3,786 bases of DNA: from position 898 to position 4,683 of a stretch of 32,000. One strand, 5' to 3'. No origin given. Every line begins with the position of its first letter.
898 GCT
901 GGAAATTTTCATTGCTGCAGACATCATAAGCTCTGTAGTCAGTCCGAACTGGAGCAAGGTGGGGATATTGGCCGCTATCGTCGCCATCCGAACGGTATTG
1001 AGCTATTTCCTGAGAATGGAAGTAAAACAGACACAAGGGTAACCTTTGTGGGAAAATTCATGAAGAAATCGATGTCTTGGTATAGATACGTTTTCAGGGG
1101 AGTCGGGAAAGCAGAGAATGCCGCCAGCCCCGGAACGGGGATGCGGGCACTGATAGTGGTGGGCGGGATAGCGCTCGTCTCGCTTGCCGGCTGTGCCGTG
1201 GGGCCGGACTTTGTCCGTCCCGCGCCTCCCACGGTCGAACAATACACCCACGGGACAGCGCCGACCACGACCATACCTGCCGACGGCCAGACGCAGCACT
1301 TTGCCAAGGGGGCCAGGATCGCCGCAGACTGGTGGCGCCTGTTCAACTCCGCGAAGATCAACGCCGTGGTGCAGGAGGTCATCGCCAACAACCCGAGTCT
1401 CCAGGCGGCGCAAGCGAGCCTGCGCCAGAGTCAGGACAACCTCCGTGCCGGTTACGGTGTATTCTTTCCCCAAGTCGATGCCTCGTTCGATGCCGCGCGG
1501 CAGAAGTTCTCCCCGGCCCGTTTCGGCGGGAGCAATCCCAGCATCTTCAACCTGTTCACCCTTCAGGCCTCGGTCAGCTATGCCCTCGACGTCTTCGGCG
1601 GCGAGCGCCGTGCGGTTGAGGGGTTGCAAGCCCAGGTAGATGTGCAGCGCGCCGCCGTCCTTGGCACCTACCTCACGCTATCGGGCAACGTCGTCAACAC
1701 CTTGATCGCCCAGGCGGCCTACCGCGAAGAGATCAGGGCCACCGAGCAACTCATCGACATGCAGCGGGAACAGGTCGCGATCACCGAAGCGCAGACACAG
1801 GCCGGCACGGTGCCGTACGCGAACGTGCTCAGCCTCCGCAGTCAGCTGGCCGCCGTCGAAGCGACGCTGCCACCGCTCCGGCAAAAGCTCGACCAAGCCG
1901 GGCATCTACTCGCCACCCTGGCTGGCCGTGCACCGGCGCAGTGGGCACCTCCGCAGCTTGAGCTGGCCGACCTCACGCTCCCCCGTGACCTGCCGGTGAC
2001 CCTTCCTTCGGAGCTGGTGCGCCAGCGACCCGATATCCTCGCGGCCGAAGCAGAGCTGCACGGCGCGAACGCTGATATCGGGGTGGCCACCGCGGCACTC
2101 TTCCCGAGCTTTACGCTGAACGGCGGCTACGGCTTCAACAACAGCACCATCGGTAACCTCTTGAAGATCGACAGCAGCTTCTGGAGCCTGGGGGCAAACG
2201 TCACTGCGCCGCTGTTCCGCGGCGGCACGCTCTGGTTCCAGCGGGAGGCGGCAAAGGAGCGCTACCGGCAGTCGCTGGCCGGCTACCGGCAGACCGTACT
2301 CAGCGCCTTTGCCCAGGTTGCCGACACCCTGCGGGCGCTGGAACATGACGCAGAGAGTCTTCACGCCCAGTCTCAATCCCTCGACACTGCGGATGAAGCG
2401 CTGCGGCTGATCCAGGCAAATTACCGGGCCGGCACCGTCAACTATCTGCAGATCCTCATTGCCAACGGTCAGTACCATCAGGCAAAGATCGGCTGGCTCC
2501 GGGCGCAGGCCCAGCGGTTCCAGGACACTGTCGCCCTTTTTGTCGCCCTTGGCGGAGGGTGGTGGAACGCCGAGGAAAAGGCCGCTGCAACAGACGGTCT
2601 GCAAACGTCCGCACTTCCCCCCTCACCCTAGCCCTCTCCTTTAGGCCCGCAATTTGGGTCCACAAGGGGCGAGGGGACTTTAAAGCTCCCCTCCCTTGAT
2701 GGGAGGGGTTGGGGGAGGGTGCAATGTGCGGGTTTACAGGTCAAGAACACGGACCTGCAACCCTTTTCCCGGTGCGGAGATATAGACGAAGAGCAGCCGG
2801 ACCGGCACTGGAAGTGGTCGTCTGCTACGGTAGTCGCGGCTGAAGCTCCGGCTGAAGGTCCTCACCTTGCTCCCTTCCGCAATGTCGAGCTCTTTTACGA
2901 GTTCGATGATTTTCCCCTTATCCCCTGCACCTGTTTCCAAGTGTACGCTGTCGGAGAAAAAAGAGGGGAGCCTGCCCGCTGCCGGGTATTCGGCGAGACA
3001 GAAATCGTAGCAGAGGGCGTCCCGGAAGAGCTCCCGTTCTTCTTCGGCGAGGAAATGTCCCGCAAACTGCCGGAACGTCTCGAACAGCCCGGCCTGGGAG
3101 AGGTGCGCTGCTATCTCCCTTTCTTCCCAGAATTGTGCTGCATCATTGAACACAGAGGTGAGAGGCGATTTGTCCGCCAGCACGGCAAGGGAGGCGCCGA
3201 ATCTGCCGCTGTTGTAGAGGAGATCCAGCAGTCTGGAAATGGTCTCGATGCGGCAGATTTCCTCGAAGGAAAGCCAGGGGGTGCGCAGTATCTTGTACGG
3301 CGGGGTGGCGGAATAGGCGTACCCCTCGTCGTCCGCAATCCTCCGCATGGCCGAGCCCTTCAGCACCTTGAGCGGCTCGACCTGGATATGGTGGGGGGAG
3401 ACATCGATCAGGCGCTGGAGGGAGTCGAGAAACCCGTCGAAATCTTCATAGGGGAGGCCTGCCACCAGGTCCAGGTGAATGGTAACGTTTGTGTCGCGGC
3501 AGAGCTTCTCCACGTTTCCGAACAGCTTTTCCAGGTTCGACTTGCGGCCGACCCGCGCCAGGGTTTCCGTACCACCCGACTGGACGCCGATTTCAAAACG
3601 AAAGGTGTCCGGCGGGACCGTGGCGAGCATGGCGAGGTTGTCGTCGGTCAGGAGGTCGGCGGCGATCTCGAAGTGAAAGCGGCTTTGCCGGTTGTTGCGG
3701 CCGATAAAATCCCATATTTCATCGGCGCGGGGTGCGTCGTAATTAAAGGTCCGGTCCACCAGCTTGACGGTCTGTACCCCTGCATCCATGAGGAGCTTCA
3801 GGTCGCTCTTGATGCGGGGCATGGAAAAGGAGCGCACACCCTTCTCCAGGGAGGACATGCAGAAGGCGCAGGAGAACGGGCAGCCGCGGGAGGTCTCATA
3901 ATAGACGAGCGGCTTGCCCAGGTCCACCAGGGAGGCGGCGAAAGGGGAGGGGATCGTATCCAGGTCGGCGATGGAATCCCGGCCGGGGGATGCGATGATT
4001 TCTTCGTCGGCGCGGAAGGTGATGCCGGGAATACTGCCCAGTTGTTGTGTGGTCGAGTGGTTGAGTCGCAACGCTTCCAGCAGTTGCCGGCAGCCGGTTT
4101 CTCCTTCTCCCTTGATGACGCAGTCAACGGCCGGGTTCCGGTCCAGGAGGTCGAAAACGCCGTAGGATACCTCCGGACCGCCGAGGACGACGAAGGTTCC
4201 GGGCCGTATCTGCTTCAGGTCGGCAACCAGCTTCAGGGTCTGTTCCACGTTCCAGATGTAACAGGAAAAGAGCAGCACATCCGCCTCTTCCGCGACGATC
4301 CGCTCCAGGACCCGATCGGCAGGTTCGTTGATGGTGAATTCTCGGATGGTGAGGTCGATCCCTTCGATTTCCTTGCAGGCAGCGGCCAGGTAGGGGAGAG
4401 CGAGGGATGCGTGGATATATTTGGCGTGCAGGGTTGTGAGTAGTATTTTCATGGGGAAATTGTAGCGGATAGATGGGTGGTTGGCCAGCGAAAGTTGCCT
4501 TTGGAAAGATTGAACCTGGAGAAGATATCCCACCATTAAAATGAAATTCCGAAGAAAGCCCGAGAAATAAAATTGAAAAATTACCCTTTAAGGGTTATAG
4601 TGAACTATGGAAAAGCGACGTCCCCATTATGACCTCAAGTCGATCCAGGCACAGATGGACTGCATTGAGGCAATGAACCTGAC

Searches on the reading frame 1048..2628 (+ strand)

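Call 7: search_protein_families(library=pfam, proteins=[window:1048-2628:+], max_evalue=0.001)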
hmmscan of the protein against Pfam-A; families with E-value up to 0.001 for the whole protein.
window:1048-2628:+ (527 aa): 1 family
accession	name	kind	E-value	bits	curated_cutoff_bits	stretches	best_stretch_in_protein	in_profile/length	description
PF02321.23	OEP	-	9.4e-46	156.4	22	2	321-502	6-187/187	Outer membrane efflux protein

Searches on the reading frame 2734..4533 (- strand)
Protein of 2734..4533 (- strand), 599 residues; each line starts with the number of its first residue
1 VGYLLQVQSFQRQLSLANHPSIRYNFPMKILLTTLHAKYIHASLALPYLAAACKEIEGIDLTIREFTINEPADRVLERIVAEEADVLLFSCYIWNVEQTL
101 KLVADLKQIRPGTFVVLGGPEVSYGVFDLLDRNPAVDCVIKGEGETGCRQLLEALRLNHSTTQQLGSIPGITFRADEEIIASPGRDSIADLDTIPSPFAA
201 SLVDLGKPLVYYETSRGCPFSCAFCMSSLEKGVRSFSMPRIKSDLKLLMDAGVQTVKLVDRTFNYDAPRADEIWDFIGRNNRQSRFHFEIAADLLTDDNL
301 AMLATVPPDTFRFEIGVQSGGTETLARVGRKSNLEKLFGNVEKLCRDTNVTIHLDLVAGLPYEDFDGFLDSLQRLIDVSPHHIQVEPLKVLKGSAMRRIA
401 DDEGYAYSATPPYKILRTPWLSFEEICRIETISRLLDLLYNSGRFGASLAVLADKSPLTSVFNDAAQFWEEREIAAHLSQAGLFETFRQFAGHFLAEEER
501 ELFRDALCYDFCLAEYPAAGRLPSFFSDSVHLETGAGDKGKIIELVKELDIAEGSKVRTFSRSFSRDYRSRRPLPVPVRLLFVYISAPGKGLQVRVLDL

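Call 7: search_protein_families(library=pfam, proteins=[window:2734-4533:-], max_evalue=0.001)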
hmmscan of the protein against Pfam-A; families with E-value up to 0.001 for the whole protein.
window:2734-4533:- (599 aa): 3 families
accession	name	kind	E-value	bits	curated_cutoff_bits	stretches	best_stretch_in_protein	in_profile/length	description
PF02310.24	B12-binding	-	3.9e-23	82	32.1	1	34-151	5-120/121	B12 binding domain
PF13311.11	DUF4080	-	9.9e-23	81.7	22.9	1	404-526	4-125/188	Protein of unknown function (DUF4080)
PF04055.27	Radical_SAM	-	2.3e-14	54.4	29.5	1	212-371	1-165/166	Radical SAM superfamily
